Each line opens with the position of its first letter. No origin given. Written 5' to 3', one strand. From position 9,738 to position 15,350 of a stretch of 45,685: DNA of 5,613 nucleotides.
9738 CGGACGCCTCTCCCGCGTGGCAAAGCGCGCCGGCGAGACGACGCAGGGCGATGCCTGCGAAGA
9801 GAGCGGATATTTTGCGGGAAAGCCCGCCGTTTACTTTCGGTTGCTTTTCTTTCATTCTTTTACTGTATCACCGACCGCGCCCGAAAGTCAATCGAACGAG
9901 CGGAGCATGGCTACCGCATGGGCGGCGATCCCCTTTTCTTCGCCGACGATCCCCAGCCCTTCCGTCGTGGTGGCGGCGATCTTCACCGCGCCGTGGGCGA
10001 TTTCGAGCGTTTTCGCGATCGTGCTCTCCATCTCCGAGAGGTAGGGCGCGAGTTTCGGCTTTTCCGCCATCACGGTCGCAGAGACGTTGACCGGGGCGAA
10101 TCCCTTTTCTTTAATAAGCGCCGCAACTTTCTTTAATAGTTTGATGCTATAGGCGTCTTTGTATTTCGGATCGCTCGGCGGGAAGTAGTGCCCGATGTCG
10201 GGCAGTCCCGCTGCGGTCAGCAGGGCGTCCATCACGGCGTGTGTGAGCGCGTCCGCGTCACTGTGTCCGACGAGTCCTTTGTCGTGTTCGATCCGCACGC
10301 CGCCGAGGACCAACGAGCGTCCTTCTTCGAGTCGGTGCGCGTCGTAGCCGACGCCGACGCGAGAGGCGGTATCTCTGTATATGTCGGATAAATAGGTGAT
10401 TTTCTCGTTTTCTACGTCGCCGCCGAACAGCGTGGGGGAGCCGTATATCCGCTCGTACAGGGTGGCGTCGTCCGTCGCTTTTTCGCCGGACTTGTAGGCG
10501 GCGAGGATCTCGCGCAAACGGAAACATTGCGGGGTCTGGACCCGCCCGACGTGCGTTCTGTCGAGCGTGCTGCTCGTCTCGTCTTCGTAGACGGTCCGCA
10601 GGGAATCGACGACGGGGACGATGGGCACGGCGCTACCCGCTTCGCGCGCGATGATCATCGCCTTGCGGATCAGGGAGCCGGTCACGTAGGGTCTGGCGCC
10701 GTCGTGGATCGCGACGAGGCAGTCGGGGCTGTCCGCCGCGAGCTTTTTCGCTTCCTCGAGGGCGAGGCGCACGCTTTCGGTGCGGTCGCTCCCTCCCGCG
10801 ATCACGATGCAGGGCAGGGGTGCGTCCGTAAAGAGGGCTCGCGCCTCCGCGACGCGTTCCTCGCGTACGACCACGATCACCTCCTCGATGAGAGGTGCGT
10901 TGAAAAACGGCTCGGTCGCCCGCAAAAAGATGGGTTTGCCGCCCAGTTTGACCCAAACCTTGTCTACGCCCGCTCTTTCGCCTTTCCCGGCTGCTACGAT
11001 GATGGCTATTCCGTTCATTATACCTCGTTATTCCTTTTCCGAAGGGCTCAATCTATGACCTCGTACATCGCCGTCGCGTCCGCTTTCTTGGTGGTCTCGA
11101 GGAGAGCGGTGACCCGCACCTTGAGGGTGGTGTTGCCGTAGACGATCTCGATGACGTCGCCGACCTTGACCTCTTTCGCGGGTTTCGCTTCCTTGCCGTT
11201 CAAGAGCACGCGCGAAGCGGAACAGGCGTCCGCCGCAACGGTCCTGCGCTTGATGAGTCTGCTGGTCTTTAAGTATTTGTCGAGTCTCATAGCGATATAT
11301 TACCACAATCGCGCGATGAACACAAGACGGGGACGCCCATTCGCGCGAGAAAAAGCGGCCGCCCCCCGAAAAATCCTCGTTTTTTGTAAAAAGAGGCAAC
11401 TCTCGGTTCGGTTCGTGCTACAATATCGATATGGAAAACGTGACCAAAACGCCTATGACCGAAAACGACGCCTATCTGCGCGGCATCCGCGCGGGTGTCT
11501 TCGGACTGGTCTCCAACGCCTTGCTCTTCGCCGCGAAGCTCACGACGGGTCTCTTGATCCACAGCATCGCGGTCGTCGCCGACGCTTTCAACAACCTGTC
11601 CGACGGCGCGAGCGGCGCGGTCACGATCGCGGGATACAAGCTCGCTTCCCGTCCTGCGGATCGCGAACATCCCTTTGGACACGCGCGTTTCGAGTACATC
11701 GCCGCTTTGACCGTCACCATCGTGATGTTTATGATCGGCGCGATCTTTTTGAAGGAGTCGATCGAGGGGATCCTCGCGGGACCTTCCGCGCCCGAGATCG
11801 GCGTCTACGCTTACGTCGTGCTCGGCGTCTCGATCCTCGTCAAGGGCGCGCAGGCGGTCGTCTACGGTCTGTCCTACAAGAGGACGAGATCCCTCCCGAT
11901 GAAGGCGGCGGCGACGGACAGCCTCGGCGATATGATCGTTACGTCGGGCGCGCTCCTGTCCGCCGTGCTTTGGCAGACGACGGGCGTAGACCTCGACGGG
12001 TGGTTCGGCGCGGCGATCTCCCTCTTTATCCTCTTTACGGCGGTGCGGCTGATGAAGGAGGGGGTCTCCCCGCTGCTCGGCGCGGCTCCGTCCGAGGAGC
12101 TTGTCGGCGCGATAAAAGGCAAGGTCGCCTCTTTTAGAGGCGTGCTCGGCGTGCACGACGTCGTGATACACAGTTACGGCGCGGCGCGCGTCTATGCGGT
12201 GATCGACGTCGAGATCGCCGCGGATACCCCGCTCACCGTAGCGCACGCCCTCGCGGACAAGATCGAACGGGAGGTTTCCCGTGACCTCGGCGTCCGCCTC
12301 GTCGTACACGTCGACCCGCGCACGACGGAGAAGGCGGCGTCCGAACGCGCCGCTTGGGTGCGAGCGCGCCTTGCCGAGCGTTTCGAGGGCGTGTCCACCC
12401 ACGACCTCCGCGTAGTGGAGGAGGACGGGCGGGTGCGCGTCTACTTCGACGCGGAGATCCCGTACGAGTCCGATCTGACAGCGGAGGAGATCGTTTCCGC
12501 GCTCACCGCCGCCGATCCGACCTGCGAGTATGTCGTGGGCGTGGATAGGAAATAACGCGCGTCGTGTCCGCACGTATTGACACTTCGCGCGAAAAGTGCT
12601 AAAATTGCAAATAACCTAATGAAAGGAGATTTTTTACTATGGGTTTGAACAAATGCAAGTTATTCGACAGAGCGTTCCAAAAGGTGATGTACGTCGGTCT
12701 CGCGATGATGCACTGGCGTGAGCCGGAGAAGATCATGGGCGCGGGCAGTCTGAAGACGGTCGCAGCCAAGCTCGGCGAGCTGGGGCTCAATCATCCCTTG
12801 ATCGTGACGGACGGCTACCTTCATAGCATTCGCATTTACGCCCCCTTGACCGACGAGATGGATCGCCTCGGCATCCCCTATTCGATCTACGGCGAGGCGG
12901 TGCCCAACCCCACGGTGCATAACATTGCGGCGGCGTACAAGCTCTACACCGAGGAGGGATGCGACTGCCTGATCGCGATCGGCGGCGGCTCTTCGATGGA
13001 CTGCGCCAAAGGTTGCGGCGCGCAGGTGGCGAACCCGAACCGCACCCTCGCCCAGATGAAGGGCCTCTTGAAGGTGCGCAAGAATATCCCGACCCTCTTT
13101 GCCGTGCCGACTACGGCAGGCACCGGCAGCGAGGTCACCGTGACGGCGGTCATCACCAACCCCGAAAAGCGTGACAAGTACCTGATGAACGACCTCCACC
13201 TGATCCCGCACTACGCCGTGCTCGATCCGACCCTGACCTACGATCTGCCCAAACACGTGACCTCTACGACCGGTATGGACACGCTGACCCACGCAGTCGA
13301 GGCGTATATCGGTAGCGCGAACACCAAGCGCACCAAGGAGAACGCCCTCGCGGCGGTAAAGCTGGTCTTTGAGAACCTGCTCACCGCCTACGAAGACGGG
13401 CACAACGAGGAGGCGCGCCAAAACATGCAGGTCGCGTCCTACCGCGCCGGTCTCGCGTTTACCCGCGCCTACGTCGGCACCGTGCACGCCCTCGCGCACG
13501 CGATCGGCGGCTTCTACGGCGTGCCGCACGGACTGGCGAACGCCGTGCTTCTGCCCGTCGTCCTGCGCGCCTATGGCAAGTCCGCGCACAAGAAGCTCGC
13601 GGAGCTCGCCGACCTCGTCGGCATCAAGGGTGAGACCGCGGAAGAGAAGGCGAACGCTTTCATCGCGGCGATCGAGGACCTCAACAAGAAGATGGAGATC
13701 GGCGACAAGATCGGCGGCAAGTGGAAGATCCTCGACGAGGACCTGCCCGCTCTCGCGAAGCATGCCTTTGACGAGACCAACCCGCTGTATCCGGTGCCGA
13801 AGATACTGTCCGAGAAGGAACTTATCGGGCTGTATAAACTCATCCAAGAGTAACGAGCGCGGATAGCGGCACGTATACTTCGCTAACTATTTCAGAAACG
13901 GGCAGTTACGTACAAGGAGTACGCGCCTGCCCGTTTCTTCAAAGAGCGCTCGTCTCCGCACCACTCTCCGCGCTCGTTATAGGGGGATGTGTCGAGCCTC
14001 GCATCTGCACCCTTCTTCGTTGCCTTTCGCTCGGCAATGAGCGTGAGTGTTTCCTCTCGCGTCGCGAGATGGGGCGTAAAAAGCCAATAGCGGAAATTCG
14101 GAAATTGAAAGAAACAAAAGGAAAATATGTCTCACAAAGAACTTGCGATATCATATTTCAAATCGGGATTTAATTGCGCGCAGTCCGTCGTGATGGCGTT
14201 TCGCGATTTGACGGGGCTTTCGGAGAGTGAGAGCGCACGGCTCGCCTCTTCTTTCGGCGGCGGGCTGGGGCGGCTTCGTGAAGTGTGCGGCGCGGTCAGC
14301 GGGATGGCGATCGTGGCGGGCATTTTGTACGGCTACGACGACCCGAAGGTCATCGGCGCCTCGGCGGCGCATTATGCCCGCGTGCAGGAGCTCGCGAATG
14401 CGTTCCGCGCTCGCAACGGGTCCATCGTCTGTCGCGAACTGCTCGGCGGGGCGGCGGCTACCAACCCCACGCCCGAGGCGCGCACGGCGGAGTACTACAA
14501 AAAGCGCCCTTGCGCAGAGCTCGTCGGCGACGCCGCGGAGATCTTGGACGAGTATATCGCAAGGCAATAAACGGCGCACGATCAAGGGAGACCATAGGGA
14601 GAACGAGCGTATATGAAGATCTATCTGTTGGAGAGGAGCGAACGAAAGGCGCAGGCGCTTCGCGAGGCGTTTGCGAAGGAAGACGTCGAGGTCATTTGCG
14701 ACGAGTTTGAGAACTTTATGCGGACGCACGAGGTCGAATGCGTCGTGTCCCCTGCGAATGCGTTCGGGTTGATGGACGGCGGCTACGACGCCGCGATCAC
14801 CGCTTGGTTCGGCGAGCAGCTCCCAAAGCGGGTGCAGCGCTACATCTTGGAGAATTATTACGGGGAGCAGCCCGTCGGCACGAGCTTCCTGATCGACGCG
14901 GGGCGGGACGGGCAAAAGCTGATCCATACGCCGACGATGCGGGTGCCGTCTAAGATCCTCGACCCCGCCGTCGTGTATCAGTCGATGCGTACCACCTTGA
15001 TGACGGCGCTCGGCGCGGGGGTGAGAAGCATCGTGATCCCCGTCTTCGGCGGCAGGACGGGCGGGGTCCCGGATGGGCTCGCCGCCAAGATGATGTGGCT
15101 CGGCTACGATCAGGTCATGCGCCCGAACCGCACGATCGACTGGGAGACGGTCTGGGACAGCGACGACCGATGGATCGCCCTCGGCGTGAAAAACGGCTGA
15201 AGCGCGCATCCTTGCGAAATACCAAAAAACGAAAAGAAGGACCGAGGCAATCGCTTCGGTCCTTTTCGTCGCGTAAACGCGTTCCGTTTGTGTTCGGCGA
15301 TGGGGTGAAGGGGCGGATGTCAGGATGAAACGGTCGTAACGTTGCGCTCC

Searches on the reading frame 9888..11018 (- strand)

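Call 56: search_protein_families(library=pfam, proteins=[window:9888-11018:-], max_evalue=0.001)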
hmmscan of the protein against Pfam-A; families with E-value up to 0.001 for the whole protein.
window:9888-11018:- (376 aa): 3 families
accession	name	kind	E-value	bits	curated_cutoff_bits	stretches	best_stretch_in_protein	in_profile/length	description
PF02542.21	YgbB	-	1.5e-61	207.7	26.7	1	220-372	2-154/155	YgbB family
PF01128.25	IspD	-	6e-41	141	27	1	4-214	2-213/221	2-C-methyl-D-erythritol 4-phosphate cytidylyltransferase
PF12804.13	NTP_transf_3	-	3.3e-10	40.8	27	1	5-136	1-122/160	MobA-like NTP transferase domain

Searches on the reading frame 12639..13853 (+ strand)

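Call 56: search_protein_families(library=pfam, proteins=[window:12639-13853:+], max_evalue=0.001)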
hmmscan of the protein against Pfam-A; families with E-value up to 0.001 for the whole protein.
window:12639-13853:+ (404 aa): 3 families
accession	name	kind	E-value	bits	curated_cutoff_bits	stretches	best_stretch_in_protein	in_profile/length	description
PF25137.1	ADH_Fe_C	-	6.5e-51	173.2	27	1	209-400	2-191/194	Fe-containing alcohol dehydrogenase family, C-terminal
PF00465.25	Fe-ADH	-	7.7e-44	149.7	31.3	1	32-197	5-168/168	Iron-containing alcohol dehydrogenase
PF13685.12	Fe-ADH_2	-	1.1e-07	32.4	28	1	33-129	2-96/149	Iron-containing alcohol dehydrogenase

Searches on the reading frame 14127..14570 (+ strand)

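Call 56: search_protein_families(library=pfam, proteins=[window:14127-14570:+], max_evalue=0.001)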
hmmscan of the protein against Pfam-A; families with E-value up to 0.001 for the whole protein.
window:14127-14570:+ (147 aa): 1 family
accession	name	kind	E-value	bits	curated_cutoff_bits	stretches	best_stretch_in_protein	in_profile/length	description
PF09719.15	C_GCAxxG_C_C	-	9.4e-37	126.1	27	1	15-143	1-118/118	Putative redox-active protein (C_GCAxxG_C_C)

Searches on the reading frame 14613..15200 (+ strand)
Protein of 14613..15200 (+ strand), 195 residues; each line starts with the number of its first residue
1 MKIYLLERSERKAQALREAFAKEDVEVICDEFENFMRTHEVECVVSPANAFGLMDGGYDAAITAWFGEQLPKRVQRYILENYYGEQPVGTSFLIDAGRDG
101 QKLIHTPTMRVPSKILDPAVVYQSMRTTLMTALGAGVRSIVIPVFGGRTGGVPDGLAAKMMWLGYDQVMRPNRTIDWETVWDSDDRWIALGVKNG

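Call 56: search_protein_families(library=pfam, proteins=[window:14613-15200:+], max_evalue=0.001)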
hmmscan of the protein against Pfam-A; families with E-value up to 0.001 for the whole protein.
window:14613-15200:+ (195 aa): 2 families
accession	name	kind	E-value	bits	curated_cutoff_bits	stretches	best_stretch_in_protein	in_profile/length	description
PF01661.27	Macro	-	3.1e-12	46.9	22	1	45-161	1-118/118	Macro domain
PF14519.12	Macro_2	-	4.4e-08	33.2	27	1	14-112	52-159/290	Macro-like domain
